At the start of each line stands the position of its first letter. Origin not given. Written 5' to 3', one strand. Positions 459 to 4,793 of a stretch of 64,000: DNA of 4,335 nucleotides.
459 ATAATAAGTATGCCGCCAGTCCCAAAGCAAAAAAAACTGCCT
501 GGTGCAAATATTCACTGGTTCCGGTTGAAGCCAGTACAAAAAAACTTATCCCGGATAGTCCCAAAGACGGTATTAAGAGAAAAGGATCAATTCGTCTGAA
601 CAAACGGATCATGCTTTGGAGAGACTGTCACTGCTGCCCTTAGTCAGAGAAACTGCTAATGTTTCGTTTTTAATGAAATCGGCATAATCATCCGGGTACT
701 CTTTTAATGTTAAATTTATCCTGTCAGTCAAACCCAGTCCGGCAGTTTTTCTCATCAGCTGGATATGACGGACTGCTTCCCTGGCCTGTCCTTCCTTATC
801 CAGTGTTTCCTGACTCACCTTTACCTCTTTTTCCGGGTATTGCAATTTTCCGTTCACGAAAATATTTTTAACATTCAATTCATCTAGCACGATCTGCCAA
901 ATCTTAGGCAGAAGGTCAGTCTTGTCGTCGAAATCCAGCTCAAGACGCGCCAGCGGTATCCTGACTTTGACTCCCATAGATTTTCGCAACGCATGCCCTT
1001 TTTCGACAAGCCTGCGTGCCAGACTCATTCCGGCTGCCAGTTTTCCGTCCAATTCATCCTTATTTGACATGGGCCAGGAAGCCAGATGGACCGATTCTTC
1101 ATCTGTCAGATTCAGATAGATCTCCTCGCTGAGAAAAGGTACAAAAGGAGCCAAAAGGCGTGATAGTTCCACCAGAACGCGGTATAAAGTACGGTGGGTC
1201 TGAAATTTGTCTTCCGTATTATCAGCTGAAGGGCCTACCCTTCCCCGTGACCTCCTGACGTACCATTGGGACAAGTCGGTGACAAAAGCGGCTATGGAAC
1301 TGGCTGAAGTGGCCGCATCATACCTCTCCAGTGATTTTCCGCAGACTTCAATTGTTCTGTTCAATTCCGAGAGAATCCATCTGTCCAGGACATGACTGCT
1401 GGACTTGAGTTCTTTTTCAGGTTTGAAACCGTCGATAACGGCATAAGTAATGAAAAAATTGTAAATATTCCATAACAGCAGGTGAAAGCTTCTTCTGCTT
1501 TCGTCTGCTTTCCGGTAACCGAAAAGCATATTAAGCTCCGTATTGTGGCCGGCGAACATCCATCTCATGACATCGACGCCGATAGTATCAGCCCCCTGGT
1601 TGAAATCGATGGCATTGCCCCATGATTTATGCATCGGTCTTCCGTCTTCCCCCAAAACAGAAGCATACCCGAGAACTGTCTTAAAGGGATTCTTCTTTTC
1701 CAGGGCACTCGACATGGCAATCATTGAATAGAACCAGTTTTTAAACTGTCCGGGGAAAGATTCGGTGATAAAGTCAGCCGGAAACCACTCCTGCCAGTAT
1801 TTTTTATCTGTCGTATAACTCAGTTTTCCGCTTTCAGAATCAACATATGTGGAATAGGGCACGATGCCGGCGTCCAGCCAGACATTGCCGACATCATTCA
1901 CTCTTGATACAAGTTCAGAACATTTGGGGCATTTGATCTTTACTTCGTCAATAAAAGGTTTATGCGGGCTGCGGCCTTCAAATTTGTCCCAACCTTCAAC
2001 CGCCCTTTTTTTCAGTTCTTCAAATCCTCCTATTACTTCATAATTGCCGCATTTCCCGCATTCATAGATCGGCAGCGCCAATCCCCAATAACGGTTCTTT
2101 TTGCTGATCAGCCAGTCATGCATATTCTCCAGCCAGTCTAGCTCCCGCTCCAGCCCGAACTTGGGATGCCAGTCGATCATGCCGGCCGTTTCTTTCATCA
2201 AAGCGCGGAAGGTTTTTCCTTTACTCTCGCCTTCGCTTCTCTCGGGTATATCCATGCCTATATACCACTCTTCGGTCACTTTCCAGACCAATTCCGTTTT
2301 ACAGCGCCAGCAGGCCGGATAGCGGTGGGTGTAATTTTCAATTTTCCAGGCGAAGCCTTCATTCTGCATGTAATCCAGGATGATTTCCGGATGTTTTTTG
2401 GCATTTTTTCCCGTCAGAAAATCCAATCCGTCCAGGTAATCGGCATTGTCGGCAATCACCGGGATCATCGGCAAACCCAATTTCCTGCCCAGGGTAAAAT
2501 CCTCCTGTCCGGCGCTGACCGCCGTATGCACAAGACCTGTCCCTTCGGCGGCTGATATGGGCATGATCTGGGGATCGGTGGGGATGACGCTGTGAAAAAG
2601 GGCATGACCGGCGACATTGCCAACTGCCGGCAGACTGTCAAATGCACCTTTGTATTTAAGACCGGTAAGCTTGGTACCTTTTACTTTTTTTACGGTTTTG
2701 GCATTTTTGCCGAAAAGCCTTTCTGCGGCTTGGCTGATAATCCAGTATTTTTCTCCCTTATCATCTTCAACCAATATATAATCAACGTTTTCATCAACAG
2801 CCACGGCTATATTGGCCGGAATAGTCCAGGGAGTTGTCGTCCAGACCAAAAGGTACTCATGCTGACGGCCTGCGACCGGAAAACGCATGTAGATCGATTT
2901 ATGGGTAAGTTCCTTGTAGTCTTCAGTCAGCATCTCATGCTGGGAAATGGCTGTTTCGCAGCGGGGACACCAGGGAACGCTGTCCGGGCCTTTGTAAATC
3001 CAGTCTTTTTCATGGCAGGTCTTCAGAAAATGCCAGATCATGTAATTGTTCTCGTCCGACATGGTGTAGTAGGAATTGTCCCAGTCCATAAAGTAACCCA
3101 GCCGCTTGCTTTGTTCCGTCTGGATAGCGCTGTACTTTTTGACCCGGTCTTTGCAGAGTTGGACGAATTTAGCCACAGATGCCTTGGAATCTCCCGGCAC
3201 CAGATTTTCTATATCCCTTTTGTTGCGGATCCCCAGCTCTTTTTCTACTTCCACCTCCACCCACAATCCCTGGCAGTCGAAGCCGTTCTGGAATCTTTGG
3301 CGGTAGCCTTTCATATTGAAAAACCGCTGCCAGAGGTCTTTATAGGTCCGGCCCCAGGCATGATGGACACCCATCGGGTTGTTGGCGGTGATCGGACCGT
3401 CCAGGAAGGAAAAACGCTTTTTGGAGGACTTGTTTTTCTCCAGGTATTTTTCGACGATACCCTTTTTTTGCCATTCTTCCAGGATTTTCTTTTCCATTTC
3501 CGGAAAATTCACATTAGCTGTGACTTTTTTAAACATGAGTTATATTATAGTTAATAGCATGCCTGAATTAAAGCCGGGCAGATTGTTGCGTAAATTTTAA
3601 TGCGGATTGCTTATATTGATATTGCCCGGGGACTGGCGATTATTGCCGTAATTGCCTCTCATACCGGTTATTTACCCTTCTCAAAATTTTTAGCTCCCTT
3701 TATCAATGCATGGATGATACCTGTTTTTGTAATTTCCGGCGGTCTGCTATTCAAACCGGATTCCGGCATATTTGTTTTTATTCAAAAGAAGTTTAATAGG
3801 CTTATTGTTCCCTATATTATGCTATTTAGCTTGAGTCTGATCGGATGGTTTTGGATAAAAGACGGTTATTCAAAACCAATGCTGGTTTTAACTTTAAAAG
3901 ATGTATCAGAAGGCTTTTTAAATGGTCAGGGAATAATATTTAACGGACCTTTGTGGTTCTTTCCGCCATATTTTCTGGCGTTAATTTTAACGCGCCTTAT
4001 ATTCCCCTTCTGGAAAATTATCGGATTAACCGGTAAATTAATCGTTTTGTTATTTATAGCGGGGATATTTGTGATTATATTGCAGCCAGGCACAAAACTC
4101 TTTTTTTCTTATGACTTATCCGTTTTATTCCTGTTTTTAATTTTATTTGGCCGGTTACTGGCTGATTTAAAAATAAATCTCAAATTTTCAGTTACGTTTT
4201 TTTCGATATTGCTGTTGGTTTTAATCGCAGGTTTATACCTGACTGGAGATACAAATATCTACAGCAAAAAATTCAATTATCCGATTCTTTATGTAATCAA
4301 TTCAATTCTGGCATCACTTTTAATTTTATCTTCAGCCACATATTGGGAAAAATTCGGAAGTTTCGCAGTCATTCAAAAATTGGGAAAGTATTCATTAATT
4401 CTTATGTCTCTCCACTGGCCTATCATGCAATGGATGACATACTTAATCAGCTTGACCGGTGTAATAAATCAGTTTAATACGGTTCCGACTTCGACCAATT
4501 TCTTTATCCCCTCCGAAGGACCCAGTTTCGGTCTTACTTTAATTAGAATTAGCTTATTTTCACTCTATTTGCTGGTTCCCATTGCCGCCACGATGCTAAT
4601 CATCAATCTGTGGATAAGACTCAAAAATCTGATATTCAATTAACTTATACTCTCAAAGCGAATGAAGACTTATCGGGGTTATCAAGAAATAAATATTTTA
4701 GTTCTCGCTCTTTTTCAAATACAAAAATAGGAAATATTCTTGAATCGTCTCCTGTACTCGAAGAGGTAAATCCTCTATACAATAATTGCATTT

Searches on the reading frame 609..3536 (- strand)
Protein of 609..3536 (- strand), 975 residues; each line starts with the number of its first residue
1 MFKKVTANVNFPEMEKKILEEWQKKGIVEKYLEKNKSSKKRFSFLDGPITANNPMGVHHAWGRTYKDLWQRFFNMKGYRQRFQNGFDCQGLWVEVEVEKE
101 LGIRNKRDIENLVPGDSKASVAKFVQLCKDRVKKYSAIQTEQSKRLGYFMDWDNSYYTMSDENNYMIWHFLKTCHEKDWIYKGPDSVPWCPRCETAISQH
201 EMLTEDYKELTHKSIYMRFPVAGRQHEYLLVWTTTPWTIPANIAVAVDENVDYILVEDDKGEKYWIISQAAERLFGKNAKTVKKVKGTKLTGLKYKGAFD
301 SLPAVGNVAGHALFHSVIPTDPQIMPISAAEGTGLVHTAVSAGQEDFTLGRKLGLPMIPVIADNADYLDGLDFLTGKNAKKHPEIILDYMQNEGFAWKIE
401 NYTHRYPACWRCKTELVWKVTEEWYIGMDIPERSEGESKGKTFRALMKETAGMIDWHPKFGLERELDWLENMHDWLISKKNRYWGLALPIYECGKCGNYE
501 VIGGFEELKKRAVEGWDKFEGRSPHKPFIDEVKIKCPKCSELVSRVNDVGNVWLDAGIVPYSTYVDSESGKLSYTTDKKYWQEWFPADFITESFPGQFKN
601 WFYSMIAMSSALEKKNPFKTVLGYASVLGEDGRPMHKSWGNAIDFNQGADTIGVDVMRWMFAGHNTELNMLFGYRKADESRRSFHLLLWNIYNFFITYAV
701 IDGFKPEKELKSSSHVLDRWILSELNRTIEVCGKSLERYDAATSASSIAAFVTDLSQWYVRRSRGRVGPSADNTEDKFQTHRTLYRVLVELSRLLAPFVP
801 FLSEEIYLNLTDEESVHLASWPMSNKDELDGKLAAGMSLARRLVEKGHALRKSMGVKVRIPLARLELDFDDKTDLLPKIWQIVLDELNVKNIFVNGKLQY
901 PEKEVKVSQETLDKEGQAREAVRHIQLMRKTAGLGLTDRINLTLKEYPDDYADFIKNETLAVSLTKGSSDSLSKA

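Call 8: search_protein_families(library=pfam, proteins=[window:609-3536:-])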
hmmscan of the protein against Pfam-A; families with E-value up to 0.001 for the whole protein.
window:609-3536:- (975 aa): 4 families
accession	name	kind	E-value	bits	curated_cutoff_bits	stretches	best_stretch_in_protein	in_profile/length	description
PF00133.28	tRNA-synt_1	-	5.3e-73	246.6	22.7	1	17-662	1-403/414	tRNA synthetases class I (I, L, M and V)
PF08264.19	Anticodon_1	-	6.4e-30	104.4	25.1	1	718-861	1-143/148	Anticodon-binding domain of tRNA ligase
PF19302.4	DUF5915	-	2.1e-12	47.4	27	1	910-969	110-175/195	Domain of unknown function (DUF5915)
PF09334.17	tRNA-synt_1g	-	2.9e-08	33.3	20.1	0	551-666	246-359/391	tRNA synthetases class I (M)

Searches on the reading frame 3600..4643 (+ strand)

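Call 8: search_protein_families(library=pfam, proteins=[window:3600-4643:+])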
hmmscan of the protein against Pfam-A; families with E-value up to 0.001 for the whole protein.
window:3600-4643:+ (347 aa): 1 family
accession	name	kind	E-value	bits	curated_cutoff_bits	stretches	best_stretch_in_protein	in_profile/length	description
PF01757.29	Acyl_transf_3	-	3e-24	86.1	31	1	3-295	1-307/326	Acyltransferase domain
